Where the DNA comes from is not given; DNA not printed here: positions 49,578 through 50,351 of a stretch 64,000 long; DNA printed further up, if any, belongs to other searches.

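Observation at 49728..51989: Cluster of modified-nucleotide and base surveillance genes: DNPH1-like, ASCH, small hypothetical, EVE, UDG family 4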

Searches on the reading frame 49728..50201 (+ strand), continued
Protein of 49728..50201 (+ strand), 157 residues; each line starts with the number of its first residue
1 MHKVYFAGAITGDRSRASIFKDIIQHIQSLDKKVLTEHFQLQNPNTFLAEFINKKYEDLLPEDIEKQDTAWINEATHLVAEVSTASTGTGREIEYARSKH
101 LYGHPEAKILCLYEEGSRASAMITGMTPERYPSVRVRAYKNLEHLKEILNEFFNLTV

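Call 31: find_related_loci(query=A1, collection=metagenome_contigs, flank=6000)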
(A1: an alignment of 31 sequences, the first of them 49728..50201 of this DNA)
Query A1 (157 aa) in metagenome_contigs; peptide patterns used: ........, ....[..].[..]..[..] (x = any residue, [..] = any of these).
248 stretches matched a pattern; 42 encode a relative of the query (tblastn E <= 1e-3); 41 distinct loci.
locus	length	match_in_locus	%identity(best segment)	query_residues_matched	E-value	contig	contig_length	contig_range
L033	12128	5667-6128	50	4-155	2e-49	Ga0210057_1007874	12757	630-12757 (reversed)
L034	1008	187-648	49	4-155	1e-51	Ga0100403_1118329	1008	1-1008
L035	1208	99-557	54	4-154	4e-51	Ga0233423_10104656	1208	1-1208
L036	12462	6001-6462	51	4-155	1e-48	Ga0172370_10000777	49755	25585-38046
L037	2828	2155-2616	46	4-155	5e-48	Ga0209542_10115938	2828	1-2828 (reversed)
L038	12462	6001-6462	49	4-155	8e-48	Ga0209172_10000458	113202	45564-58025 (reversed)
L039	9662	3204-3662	52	4-154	2e-47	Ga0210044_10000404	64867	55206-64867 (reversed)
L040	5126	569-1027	52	4-154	2e-47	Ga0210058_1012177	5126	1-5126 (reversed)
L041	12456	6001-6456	53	4-153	2e-47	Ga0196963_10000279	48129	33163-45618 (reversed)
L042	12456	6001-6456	51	4-153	1e-46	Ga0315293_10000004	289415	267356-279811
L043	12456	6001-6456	51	4-153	1e-46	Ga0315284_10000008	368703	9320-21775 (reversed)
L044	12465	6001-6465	51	3-154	3e-46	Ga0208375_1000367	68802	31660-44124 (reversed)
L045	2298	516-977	49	3-153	3e-45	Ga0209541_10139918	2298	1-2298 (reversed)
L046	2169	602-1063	47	4-155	8e-45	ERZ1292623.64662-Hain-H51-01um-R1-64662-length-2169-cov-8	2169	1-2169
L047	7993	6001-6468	49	1-153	9e-45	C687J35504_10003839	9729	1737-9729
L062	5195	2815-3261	44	4-154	9e-36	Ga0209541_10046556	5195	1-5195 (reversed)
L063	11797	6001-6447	44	4-154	9e-36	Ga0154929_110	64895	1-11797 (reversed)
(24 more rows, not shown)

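Call 35: search_protein_families(library=pfam, proteins=[L005:7270-7959:+, L005:8552-9229:+, L006:5123-5425:+, L007:2950-4578:+, L010:2030-2524:+, L011:5827-6294:+, L012:7006-7923:+, L015:761-1993:+, L004:5767-7638:+], max_evalue=0.01)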
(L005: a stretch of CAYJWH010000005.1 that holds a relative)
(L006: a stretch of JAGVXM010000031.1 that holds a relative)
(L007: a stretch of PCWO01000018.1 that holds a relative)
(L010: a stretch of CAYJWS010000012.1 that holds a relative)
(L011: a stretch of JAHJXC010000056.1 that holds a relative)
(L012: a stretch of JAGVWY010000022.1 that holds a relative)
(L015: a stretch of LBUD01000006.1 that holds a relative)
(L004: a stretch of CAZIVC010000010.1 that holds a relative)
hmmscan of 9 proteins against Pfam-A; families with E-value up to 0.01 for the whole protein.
L005:7270-7959:+ (229 aa): 1 family
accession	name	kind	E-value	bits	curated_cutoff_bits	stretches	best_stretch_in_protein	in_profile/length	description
PF01300.24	Sua5_yciO_yrdC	-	3.3e-48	164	25.1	1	21-214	2-178/178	Telomere recombination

L005:8552-9229:+ (225 aa): 1 family
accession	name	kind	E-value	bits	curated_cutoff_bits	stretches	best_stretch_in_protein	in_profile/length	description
PF22769.1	DCD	-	3.3e-30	105.6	27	1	3-177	2-152/153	dCTP deaminase-like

L006:5123-5425:+ (100 aa): 4 families
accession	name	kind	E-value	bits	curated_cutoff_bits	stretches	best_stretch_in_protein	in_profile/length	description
PF13646.12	HEAT_2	-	1.2e-11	45.2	27.7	1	38-99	1-60/88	HEAT repeats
PF02985.28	HEAT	-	8.4e-07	29.1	23.5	0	38-63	2-26/31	HEAT repeat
PF03130.22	HEAT_PBS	-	3.9e-05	24.2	20.9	0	86-98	1-13/27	PBS lyase HEAT-like repeat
PF13513.12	HEAT_EZ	-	0.0067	17.4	27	0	36-62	28-53/55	HEAT-like repeat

L007:2950-4578:+ (542 aa): 4 families
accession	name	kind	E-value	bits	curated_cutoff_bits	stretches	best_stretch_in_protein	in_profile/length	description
PF01743.26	PolyA_pol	-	1.4e-38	132.5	23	1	81-204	1-125/126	Poly A polymerase head domain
PF12627.12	PolyA_pol_RNAbd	-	5.7e-19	68.1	22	1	232-292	1-61/64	Probable RNA and SrmB- binding site of polymerase A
PF13735.12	tRNA_NucTran2_2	-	6.4e-12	46.1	27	1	363-501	25-148/149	tRNA nucleotidyltransferase domain 2 putative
PF01966.28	HD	-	1.2e-09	38.9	22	1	316-393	14-92/116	HD domain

L010:2030-2524:+ (164 aa): 1 family
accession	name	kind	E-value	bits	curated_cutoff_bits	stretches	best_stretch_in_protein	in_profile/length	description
PF00856.33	SET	-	3.3e-16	60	22.4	1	18-114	1-104/105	SET domain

L011:5827-6294:+ (155 aa): 0 families

L012:7006-7923:+ (305 aa): 3 families
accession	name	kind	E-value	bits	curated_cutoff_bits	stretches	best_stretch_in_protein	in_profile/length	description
PF13519.12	VWA_2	-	8.3e-16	59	27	1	91-195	2-107/107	von Willebrand factor type A domain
PF00092.34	VWA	-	8.8e-16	59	23.8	1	91-265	3-173/174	von Willebrand factor type A domain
PF07584.16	BatA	-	0.0028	18.5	25.9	1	1-76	1-73/77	Aerotolerance regulator N-terminal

L015:761-1993:+ (410 aa): 2 families
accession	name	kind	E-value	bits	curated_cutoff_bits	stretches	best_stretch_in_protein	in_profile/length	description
PF12704.14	MacB_PCD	-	7.4e-48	164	27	1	21-243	1-205/207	MacB-like periplasmic core domain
PF02687.27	FtsX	-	5.2e-19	68.9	25.5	1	285-402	2-119/120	FtsX-like permease C-terminal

L004:5767-7638:+ (623 aa): 1 family
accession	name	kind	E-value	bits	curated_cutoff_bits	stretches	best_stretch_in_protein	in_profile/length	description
PF00496.27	SBP_bac_5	-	1.8e-50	172.6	32.4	1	149-528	1-361/368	Bacterial extracellular solute-binding proteins, family 5 Middle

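Call 40: search_solved_structures(query=A1, max_evalue=0.01, show_alignments=1)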
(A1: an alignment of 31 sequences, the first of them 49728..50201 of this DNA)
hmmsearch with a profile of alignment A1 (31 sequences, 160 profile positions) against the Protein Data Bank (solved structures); distinct sequences matched with E-value up to 0.01: 12.
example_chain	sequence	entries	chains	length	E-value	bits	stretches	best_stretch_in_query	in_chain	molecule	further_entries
2khz_A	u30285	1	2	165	4.8e-15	58.9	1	5-134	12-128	c-Myc-responsive protein Rcl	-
9da1_A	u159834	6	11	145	6e-15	58.6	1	6-134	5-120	5-hydroxymethyl-dUMP N-hydrolase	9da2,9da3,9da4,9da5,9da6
8os9_A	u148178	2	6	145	6.6e-15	58.5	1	6-134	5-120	2'-deoxynucleoside 5'-phosphate N-hydrolase 1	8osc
9i3q_A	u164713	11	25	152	8.5e-15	58.1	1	6-134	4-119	5-hydroxymethyl-dUMP N-hydrolase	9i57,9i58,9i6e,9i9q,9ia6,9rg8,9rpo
4p5e_A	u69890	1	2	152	8.5e-15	58.1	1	6-134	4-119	2'-deoxynucleoside 5'-phosphate N-hydrolase 1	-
4fyh_A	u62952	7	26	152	2.6e-14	56.6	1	5-134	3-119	Deoxyribonucleoside 5'-monophosphate N-glycosidase | 2'-deoxynucleoside 5'-phosphate N-hydrolase 1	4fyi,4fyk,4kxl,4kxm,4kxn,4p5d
8qhq_A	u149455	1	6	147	3.7e-14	56.1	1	6-134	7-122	2'-deoxynucleoside 5'-phosphate N-hydrolase 1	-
8rqd_C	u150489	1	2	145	4e-14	56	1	6-134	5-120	2'-deoxynucleoside 5'-phosphate N-hydrolase 1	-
8qhr_A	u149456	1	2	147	4.5e-14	55.8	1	6-134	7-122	2'-deoxynucleoside 5'-phosphate N-hydrolase 1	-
8rps_C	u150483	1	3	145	5.3e-14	55.6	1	6-134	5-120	2'-deoxynucleoside 5'-phosphate N-hydrolase 1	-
2klh_A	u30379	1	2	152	5.8e-14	55.4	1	5-134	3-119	c-Myc-responsive protein Rcl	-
8rpt_B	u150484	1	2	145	1.2e-13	54.4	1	6-134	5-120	2'-deoxynucleoside 5'-phosphate N-hydrolase 1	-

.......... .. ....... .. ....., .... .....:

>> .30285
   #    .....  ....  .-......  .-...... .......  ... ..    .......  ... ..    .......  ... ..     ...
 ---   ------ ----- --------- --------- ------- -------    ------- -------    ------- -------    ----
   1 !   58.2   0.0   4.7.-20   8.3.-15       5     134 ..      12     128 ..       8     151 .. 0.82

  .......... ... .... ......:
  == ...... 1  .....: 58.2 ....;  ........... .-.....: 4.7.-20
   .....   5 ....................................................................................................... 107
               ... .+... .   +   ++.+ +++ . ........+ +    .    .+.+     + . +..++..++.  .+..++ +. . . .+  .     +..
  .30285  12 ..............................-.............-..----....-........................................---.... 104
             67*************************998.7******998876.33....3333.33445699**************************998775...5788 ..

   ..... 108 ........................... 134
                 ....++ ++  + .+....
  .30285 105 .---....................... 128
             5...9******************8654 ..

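Call 45: search_protein_families(library=padloc, proteins=[window:49728-50201:+], max_evalue=0.01)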
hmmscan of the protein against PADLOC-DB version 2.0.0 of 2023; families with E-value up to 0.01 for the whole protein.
window:49728-50201:+ (157 aa): 0 families

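Call 47: search_protein_families(library=pfam, proteins=[P0080, P0085, L063:4191-4880:-, L063:4821-5303:+, L063:6938-7360:+, L063:7938-8621:-, L063:8625-9680:-, L001:2799-3287:+, L023:6804-7262:+, L026:3359-3802:+], max_evalue=0.01)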
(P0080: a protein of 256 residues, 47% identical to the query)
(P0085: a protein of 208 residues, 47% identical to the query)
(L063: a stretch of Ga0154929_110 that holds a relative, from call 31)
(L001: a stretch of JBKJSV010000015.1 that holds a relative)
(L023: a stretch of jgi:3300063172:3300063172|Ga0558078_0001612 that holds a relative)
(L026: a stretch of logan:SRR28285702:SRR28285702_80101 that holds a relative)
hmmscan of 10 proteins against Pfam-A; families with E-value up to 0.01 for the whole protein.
P0080 (256 aa): 1 family
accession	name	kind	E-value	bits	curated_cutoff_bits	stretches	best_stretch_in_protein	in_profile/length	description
PF05014.21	Nuc_deoxyrib_tr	-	5.8e-08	33.3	28.8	1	112-224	1-104/117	Nucleoside 2-deoxyribosyltransferase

P0085 (208 aa): 1 family
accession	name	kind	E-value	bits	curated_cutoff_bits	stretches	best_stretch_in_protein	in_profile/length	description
PF05014.21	Nuc_deoxyrib_tr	-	5.2e-07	30.3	28.8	1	53-150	1-91/117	Nucleoside 2-deoxyribosyltransferase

L063:4191-4880:- (229 aa): 2 families
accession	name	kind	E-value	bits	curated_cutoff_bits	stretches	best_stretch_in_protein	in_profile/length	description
PF00665.32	rve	-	3e-08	34.3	32.6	1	35-130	4-102/102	Integrase core domain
PF13683.12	rve_3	-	2.4e-06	27.6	26.5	1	121-182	4-63/67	Integrase core domain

L063:4821-5303:+ (160 aa): 0 families

L063:6938-7360:+ (140 aa): 0 families

L063:7938-8621:- (227 aa): 0 families

L063:8625-9680:- (351 aa): 2 families
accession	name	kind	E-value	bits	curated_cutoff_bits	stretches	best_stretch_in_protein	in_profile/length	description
PF02661.23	Fic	-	2.3e-18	67.2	24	1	107-216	2-93/93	Fic/DOC family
PF21980.2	MksE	-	0.0044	17.8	27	1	235-340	50-143/163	Condensin complex protein MksE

L001:2799-3287:+ (162 aa): 1 family
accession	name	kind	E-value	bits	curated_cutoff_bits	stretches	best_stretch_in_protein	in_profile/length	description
PF00293.34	NUDIX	-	4.7e-16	59.4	21.1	1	14-135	3-133/134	NUDIX domain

L023:6804-7262:+ (152 aa): 2 families
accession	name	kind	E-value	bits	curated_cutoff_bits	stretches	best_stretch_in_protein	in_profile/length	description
PF01467.32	CTP_transf_like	-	1.5e-15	58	21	1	13-108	3-92/133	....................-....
PF06574.18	FAD_syn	-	0.001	19.4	27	1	5-81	5-87/158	FAD synthetase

L026:3359-3802:+ (147 aa): 1 family
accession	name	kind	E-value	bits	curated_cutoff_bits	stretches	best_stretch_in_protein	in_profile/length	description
PF00293.34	NUDIX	-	1.5e-13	51.4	21.1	1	17-127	11-123/134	NUDIX domain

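Call 49: search_solved_structures(query=L001:2799-3287:+, max_evalue=0.00001, show_alignments=1)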
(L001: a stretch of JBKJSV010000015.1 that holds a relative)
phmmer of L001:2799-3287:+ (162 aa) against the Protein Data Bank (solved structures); distinct sequences matched with E-value up to 0.00001: 35.
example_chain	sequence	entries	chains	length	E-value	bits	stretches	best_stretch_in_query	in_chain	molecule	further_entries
5ws7_A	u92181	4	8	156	5.4e-44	153.1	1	13-156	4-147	7,8-dihydro-8-oxoguanine triphosphatase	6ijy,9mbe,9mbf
9xri_A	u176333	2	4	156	7.3e-44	152.7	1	13-156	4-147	Oxidized purine nucleoside triphosphate hydrolase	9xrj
6ehh_A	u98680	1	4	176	1.2e-43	152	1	13-156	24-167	7,8-dihydro-8-oxoguanine triphosphatase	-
6aa3_A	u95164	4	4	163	2.3e-43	151.1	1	12-156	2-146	7,8-dihydro-8-oxoguanine triphosphatase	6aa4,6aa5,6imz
5ghi_A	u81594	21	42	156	2.6e-43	150.9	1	13-156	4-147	7,8-dihydro-8-oxoguanine triphosphatase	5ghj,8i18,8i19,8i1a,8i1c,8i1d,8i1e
4n1u_A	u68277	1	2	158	2.9e-43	150.8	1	13-156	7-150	7,8-dihydro-8-oxoguanine triphosphatase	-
4n1t_A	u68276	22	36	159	2.9e-43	150.7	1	13-156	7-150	7,8-dihydro-8-oxoguanine triphosphatase | Oxidized purine nucleoside triphosphate hydrolase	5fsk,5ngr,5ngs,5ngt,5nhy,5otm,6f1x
7n03_A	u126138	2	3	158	3e-43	150.7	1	14-156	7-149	7,8-dihydro-8-oxoguanine triphosphatase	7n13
4c9w_A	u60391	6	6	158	3e-43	150.7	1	14-156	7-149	7,8-DIHYDRO-8-OXOGUANINE TRIPHOSPHATASE | Isoform p26 of Oxidized purine nucleoside triphosphate hydrolase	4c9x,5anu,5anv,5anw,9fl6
1iry_A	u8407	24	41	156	3.1e-43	150.7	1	14-156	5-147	hMTH1 | 7,8-dihydro-8-oxoguanine triphosphatase | Oxidized purine nucleoside triphosphate hydrolase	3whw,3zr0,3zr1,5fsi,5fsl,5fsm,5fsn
6jvo_A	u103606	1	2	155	3.3e-43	150.6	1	14-156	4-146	7,8-dihydro-8-oxoguanine triphosphatase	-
5mze_A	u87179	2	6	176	3.3e-43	150.6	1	13-156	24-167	7,8-dihydro-8-oxoguanine triphosphatase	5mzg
5otn_A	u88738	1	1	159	3.6e-43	150.5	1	14-159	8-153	Nudix (Nucleoside diphosphate linked moiety X)-type motif 1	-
5ans_A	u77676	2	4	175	3.9e-43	150.4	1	13-156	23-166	7,8-DIHYDRO-8-OXOGUANINE TRIPHOSPHATASE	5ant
3q93_A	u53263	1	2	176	3.9e-43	150.3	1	13-156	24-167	7,8-dihydro-8-oxoguanine triphosphatase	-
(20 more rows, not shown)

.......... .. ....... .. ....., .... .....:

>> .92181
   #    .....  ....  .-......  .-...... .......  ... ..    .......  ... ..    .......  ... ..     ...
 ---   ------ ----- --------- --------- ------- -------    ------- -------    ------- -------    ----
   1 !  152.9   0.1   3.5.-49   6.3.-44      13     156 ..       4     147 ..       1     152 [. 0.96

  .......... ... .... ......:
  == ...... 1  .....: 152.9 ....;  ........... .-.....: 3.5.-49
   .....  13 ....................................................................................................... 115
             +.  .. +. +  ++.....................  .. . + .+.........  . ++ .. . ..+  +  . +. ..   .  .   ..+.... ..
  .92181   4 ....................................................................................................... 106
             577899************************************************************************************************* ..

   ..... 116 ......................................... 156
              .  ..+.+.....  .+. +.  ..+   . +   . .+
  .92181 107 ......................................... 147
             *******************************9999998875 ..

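Call 65: find_related_loci(query=A1, collection=viral_contigs, flank=5000)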
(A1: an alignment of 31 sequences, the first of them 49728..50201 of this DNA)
Query A1 (157 aa) in viral_contigs; peptide patterns used: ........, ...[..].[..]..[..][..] (x = any residue, [..] = any of these).
14 stretches matched a pattern, but none encodes a relative of the query by tblastn (E <= 1e-3).
